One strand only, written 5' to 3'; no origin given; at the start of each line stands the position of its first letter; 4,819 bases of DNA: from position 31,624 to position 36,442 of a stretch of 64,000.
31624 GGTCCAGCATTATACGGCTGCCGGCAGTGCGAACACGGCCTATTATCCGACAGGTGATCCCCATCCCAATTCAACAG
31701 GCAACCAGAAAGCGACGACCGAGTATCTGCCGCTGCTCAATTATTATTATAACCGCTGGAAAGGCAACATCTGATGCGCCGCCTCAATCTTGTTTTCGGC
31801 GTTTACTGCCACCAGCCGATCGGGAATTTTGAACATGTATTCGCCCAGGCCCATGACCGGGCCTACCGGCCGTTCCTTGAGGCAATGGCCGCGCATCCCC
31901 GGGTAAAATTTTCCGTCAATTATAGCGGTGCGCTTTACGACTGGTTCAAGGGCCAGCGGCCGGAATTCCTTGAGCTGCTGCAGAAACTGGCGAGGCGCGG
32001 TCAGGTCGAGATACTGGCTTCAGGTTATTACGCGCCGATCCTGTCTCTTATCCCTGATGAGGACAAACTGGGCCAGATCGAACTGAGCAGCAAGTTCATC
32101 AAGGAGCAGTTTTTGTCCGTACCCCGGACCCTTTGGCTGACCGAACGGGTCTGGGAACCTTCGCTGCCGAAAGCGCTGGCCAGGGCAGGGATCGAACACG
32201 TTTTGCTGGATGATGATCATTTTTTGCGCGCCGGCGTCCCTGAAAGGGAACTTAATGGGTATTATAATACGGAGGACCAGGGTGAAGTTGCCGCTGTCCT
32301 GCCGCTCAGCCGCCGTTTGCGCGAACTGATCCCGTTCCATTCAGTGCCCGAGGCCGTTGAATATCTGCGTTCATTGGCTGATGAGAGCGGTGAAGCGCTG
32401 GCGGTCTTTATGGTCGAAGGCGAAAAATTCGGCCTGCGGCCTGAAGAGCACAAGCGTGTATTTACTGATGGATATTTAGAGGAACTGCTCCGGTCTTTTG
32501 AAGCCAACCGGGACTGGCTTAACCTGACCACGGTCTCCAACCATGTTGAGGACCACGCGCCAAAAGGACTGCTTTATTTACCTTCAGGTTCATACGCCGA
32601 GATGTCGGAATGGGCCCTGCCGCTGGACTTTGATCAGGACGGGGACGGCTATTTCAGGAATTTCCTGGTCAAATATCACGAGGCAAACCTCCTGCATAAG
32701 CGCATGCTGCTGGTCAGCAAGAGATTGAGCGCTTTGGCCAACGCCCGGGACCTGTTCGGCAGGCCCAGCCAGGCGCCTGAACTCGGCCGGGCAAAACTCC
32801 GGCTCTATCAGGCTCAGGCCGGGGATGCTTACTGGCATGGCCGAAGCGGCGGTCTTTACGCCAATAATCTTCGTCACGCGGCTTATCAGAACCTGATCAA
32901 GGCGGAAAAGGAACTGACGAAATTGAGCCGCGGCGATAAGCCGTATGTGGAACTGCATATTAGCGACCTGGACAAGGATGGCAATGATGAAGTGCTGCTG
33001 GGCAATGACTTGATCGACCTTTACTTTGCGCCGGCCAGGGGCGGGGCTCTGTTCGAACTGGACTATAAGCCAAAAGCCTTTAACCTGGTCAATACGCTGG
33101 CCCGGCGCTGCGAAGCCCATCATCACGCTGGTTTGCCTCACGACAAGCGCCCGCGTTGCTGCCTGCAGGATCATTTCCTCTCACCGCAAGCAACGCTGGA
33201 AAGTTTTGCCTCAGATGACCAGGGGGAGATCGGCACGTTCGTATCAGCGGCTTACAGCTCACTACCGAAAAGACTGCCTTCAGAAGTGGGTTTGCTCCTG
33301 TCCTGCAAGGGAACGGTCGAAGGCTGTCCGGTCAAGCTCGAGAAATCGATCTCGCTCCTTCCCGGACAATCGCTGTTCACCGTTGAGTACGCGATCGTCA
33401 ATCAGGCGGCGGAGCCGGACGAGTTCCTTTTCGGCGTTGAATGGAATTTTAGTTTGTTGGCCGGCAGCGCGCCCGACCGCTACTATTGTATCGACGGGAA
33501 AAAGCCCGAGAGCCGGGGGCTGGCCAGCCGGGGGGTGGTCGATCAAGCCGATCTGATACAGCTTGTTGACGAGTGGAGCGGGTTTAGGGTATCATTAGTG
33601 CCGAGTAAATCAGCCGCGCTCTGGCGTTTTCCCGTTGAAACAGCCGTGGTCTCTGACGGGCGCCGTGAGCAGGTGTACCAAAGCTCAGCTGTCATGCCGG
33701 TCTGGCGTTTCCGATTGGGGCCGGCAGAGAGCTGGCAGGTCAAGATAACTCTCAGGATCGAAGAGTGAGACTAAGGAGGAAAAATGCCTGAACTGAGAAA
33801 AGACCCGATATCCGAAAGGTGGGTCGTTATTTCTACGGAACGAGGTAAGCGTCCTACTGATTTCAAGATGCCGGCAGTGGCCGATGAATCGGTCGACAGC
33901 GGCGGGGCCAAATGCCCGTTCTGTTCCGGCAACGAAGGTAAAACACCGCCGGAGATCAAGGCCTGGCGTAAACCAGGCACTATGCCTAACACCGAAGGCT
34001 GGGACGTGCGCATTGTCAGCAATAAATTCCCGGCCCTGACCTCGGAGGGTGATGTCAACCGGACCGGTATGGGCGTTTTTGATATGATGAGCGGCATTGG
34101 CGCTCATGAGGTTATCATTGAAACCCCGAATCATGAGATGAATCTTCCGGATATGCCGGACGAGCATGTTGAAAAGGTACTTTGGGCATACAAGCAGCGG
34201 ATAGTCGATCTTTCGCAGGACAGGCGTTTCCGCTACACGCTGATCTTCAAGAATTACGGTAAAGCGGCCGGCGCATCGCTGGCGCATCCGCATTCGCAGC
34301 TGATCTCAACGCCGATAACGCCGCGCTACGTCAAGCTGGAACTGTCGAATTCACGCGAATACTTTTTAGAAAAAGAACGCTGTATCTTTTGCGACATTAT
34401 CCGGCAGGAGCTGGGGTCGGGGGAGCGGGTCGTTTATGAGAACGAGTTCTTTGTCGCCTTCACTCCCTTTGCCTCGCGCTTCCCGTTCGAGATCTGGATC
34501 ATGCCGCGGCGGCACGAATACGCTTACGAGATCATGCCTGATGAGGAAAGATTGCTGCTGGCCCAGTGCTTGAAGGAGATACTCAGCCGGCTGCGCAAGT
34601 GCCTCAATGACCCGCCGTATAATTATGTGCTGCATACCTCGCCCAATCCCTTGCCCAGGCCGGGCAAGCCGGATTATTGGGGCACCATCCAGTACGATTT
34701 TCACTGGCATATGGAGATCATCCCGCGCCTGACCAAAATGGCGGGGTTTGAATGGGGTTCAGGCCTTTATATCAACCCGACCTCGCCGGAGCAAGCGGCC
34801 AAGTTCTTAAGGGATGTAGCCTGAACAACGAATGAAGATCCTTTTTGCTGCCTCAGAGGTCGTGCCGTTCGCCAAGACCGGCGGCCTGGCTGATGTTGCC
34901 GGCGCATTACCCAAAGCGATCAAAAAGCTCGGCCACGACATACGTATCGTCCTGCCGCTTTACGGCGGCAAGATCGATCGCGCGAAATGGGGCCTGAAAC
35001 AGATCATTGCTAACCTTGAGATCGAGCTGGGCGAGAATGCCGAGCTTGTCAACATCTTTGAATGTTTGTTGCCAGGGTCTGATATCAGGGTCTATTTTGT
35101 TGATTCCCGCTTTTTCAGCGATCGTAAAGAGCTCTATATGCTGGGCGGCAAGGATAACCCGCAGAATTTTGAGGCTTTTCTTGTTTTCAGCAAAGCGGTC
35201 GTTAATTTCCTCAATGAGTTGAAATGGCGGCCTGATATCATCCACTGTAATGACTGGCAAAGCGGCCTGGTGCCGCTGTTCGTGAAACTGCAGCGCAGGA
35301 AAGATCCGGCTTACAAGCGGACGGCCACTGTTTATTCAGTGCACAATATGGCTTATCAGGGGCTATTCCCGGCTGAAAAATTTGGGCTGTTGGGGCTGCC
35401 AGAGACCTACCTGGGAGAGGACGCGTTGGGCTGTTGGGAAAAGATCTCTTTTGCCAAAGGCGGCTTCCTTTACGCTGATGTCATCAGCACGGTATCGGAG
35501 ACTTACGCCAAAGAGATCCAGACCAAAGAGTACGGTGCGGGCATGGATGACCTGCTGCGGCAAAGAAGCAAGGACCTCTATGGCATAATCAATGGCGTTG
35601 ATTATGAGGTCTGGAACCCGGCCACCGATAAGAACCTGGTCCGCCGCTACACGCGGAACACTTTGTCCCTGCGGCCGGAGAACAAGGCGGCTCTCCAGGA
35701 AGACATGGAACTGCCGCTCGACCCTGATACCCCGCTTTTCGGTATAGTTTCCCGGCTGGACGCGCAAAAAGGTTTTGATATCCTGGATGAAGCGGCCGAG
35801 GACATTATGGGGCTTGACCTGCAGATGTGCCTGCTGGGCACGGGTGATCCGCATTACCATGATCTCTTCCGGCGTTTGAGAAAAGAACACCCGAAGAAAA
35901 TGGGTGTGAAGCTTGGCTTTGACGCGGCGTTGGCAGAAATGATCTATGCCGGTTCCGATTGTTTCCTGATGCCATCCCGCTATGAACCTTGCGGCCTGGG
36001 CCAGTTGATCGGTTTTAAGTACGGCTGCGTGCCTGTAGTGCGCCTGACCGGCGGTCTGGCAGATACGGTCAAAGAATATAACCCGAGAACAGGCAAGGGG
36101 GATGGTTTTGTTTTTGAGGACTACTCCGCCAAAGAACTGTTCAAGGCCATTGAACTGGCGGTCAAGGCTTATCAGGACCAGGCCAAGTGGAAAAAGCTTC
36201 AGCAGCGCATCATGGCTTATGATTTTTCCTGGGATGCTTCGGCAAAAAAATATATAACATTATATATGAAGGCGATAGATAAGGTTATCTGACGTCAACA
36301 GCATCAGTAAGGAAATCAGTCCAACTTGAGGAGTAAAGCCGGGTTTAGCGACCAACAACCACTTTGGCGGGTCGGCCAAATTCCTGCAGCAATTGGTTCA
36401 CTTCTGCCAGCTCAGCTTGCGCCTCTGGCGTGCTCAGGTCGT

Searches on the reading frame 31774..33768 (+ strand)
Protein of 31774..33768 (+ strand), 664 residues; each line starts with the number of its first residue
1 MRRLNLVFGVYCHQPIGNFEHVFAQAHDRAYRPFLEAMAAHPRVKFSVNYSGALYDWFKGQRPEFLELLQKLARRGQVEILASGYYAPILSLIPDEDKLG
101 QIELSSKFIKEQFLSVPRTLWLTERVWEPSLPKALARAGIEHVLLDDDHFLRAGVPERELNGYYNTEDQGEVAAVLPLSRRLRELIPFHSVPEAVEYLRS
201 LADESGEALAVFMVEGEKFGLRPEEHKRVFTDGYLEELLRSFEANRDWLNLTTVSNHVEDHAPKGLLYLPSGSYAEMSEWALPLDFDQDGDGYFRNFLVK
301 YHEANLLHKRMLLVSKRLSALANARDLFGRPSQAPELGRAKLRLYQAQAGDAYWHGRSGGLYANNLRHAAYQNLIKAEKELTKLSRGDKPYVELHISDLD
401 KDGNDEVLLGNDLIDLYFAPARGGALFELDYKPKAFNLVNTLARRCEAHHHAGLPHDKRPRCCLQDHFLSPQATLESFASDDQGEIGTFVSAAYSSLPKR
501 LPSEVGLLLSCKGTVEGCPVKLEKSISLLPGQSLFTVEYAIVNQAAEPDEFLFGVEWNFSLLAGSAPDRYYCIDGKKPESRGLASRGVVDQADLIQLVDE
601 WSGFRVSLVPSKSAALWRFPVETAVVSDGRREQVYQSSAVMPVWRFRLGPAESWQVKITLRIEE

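Call 58: search_protein_families(library=pfam, proteins=[window:31774-33768:+], max_evalue=0.0001)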
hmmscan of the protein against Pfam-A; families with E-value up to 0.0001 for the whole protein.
window:31774-33768:+ (664 aa): 4 families
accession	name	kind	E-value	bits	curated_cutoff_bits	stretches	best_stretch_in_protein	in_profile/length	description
PF09095.17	AmyA-gluTrfs_C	-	1.1e-51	176.6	22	2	454-658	88-284/284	Alpha-amylase/4-alpha-glucanotransferase, C-terminal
PF03065.20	Glyco_hydro_57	-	1.5e-48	166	21.2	1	20-270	37-291/291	Glycosyl hydrolase family 57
PF09094.16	AmyA-A_glucT_m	-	7.9e-24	84.3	27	1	292-379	1-78/80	Alpha-amylase/4-alpha-glucanotransferase, middle domain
PF01074.27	Glyco_hydro_38N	-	5.9e-08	32.9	25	1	26-144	24-142/270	Glycosyl hydrolases family 38 N-terminal domain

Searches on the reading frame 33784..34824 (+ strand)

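Call 59: search_protein_families(library=pfam, proteins=[window:33784-34824:+], max_evalue=0.0001)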
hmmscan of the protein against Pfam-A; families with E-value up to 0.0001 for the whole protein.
window:33784-34824:+ (346 aa): 5 families
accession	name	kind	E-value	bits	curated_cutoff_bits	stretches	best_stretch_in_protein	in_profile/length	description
PF01087.27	GalP_UDP_transf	-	4.6e-19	70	22.1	1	3-180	13-184/184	Galactose-1-phosphate uridyl transferase, N-terminal domain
PF16268.10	DUF4921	-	1.4e-15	57.6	28.5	1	126-238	198-306/425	Domain of unknown function (DUF4921)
PF02744.22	GalP_UDP_tr_C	-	4.1e-11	43.3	29.2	1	188-311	3-118/165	Galactose-1-phosphate uridyl transferase, C-terminal domain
PF16285.10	DUF4931_N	-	4.3e-11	43.4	24.1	1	109-174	54-119/124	Domain of unknown function (DUF4931) N-terminal domain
PF01230.28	HIT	-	0.0001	23.3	21.5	0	214-282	6-74/98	HIT domain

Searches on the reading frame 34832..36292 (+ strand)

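Call 59: search_protein_families(library=pfam, proteins=[window:34832-36292:+], max_evalue=0.0001)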
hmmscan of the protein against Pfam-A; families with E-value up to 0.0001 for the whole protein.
window:34832-36292:+ (486 aa): 5 families
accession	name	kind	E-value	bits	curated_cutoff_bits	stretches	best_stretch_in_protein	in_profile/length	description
PF08323.17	Glyco_transf_5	-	7.3e-78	262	22.7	1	2-244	1-239/239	Starch synthase catalytic domain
PF00534.26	Glycos_transf_1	-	1.6e-14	54.3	26.4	1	294-455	9-167/172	Glycosyl transferases group 1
PF13692.12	Glyco_trans_1_4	-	3.5e-09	37.5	27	1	301-441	2-137/142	Glycosyl transferases group 1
PF13439.12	Glyco_transf_4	-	2e-06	28.3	28.5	0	117-231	58-150/170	Glycosyltransferase Family 4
PF13579.12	Glyco_trans_4_4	-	1.7e-05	25.7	29.7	0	17-180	1-111/158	Glycosyl transferase 4-like domain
